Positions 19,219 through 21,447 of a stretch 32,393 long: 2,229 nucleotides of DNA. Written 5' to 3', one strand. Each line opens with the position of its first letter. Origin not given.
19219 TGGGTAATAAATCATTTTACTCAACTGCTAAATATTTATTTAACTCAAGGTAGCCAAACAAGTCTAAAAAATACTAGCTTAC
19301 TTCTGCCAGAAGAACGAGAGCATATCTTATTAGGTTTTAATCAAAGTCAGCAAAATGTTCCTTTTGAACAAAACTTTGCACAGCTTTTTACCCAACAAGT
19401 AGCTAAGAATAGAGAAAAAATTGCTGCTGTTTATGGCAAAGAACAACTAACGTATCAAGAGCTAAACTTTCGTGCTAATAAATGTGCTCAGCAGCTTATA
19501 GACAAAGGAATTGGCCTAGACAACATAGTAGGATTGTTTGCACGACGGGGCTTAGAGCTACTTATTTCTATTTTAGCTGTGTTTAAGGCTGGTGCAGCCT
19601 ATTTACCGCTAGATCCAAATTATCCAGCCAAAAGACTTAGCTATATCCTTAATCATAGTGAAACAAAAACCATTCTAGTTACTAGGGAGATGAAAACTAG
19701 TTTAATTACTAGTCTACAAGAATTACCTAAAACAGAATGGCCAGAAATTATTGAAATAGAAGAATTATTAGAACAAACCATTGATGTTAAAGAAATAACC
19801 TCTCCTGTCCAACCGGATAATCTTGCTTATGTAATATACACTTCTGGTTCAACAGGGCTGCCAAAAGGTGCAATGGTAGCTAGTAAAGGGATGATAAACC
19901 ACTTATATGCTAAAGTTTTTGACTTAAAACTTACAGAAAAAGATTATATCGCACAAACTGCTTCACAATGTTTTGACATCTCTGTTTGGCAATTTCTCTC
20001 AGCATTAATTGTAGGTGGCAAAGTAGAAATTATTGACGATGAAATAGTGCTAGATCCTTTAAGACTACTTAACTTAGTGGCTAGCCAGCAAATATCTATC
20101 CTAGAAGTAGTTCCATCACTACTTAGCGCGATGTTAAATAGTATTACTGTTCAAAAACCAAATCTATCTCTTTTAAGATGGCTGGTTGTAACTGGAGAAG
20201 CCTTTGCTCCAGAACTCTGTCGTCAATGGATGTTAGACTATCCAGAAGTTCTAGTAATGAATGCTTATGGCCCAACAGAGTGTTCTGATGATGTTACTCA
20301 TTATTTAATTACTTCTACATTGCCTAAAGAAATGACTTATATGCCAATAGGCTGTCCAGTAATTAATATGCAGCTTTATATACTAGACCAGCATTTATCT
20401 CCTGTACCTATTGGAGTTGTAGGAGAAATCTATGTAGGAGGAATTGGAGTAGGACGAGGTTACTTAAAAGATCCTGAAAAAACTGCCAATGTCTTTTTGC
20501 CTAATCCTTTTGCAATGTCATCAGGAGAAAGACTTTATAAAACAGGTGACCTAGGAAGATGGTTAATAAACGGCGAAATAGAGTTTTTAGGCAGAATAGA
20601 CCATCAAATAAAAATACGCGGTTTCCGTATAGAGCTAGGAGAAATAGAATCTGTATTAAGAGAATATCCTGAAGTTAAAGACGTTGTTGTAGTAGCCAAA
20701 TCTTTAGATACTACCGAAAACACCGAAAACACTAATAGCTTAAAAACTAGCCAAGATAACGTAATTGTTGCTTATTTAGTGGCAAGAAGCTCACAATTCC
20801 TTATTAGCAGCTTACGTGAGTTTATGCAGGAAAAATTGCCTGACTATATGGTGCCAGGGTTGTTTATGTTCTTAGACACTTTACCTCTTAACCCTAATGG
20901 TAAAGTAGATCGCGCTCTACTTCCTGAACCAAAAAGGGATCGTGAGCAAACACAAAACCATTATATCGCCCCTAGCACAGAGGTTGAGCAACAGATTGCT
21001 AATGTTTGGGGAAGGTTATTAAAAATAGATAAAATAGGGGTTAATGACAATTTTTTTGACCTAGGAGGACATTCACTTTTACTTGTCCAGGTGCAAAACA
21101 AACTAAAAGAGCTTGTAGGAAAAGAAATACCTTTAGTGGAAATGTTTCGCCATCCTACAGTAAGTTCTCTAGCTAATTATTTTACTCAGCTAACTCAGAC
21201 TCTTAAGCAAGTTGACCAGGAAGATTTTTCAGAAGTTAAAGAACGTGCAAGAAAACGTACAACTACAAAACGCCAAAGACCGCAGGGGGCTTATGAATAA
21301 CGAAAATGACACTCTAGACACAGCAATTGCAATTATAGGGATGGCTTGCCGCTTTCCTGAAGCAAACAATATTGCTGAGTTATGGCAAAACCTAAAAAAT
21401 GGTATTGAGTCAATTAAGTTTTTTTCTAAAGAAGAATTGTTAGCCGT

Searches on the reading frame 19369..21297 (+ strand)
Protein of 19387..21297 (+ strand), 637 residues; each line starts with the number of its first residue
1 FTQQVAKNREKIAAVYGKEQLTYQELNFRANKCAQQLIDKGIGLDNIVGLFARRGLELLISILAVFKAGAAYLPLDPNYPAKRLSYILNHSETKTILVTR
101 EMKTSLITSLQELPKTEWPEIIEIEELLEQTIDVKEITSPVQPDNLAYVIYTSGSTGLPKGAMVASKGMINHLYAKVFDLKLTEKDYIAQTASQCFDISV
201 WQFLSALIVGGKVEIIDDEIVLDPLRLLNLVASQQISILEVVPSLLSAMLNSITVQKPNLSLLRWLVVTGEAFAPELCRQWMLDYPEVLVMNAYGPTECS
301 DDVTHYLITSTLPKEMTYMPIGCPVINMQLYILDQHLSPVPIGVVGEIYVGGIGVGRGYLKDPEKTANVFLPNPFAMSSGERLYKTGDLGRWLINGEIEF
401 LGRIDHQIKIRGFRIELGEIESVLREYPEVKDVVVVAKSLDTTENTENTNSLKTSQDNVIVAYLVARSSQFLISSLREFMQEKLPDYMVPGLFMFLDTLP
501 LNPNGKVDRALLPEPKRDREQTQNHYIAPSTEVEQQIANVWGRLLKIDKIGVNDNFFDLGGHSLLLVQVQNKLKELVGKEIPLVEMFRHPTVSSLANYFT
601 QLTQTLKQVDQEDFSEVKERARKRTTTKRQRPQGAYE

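Call 45: search_protein_families(library=ncbifam, proteins=[window:19387-21297:+], max_evalue=0.00001)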
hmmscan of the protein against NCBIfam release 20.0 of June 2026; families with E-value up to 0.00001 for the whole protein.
window:19387-21297:+ (637 aa): 100 families (the best 25 are shown)
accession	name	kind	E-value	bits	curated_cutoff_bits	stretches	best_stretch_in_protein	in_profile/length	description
NF004282.0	PRK05691.1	subfamily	9.4e-192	639.2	4090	1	1-612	3726-4319/4334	non-ribosomal peptide synthase/polyketide synthase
NF041803.1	NRPS_SolG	exception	8.8e-136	454.1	2200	1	1-598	567-1154/1163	solanimycin non-ribosomal peptide synthetase SolG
TIGR01733.1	AA-adenyl-dom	subfamily_domain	8.9e-124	413.4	317.4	1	22-435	1-409/409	amino acid adenylation domain-containing protein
NF047350.1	aureusi_NRPS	equivalog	2.3e-121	406.2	2500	1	1-605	419-981/2373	aureusimine non-ribosomal peptide synthetase AusA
NF007605.2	PRK10252.1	equivalog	1.6e-109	367.2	2400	1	3-597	462-1039/1292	enterobactin non-ribosomal peptide synthetase EntF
NF038078.1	NRPS_MxcG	equivalog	1.3e-105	354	2300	1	4-605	465-1047/1442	myxochelin non-ribosomal peptide synthetase MxcG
NF003417.0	PRK04813.1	subfamily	6.6e-91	305.3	476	1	6-512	14-499/505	D-alanine--poly(phosphoribitol) ligase subunit DltA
TIGR01734.1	D-ala-DACP-lig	equivalog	1.1e-83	281.6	559.85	1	6-512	10-498/504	D-alanine--poly(phosphoribitol) ligase subunit DltA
TIGR03443.1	alpha_am_amid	equivalog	9.3e-80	268.5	1030.1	1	17-621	267-939/1390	L-aminoadipate-semialdehyde dehydrogenase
NF004837.0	PRK06187.1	subfamily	2.6e-65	220.7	476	1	2-521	15-527/531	long-chain-fatty-acid--CoA ligase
NF052269.1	Staph_lig_FadD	equivalog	3.9e-56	190.4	650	1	8-516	15-493/499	long-chain-fatty-acid--CoA ligase FadD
TIGR03098.1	ligase_PEP_1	hypoth_equivalog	1.9e-55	188.3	592.35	1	3-512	8-514/517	acyl-CoA ligase (AMP-forming), exosortase A system-associated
NF006182.0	PRK08316.1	subfamily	5.5e-51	173.6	663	1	5-507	21-508/523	fatty acyl-CoA synthetase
NF005863.0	PRK07798.1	subfamily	2.7e-47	161.6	543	1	10-508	19-523/540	acyl-CoA synthetase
NF009233.0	PRK12583.1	subfamily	2.5e-45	154.9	832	2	116-512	174-546/558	fatty acid CoA ligase family protein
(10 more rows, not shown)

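Call 79: search_solved_structures(query=window:19369-20931:+, max_evalue=1e-60, show_alignments=2)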
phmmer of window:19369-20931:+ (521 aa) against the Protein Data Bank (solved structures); distinct sequences matched with E-value up to 1e-60: 41.
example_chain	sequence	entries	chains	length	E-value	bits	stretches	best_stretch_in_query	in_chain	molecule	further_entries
6mfy_A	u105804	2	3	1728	1.5e-172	578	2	11-521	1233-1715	Linear gramicidin synthase subunit A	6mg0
9be3_A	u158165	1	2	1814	1.8e-172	577.8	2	11-521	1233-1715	Linear gramicidin synthase subunit A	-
9be4_A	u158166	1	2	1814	1.8e-172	577.8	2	11-521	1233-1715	Linear gramicidin synthase subunit A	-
6mfz_A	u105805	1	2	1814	1.8e-172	577.8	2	11-521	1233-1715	Linear gramicidin synthase subunit A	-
9meh_A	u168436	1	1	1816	1.8e-172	577.8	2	11-521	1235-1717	Linear gramicidin synthase subunit A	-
8xjz_C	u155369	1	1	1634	2.1e-132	445.6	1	14-517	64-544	Peptide synthetase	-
9up2_A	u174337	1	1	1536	3.9e-129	434.8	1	1-519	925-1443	PvdL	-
9lcp_A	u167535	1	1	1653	4.6e-129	434.6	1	1-519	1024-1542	PvdL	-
9lcq_A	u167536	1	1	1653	4.6e-129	434.6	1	1-519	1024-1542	PvdL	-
9lco_A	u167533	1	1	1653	4.6e-129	434.6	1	1-519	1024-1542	PvdL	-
6p1j_A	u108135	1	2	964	4.2e-108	365.4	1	5-517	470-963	Txo2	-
1amu_A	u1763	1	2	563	1.8e-104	353.4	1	4-521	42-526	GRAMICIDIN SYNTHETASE 1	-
9bfd_A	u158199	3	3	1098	6.1e-102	345.1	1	3-521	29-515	Tyrocidine synthase 1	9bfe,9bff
8hlk_A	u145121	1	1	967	7.3e-101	341.5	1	3-521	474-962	Microcystin synthetase B (Fragment)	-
4d4g_A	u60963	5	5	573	6.6e-100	338.4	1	1-521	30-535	APNAA1 | APNA A1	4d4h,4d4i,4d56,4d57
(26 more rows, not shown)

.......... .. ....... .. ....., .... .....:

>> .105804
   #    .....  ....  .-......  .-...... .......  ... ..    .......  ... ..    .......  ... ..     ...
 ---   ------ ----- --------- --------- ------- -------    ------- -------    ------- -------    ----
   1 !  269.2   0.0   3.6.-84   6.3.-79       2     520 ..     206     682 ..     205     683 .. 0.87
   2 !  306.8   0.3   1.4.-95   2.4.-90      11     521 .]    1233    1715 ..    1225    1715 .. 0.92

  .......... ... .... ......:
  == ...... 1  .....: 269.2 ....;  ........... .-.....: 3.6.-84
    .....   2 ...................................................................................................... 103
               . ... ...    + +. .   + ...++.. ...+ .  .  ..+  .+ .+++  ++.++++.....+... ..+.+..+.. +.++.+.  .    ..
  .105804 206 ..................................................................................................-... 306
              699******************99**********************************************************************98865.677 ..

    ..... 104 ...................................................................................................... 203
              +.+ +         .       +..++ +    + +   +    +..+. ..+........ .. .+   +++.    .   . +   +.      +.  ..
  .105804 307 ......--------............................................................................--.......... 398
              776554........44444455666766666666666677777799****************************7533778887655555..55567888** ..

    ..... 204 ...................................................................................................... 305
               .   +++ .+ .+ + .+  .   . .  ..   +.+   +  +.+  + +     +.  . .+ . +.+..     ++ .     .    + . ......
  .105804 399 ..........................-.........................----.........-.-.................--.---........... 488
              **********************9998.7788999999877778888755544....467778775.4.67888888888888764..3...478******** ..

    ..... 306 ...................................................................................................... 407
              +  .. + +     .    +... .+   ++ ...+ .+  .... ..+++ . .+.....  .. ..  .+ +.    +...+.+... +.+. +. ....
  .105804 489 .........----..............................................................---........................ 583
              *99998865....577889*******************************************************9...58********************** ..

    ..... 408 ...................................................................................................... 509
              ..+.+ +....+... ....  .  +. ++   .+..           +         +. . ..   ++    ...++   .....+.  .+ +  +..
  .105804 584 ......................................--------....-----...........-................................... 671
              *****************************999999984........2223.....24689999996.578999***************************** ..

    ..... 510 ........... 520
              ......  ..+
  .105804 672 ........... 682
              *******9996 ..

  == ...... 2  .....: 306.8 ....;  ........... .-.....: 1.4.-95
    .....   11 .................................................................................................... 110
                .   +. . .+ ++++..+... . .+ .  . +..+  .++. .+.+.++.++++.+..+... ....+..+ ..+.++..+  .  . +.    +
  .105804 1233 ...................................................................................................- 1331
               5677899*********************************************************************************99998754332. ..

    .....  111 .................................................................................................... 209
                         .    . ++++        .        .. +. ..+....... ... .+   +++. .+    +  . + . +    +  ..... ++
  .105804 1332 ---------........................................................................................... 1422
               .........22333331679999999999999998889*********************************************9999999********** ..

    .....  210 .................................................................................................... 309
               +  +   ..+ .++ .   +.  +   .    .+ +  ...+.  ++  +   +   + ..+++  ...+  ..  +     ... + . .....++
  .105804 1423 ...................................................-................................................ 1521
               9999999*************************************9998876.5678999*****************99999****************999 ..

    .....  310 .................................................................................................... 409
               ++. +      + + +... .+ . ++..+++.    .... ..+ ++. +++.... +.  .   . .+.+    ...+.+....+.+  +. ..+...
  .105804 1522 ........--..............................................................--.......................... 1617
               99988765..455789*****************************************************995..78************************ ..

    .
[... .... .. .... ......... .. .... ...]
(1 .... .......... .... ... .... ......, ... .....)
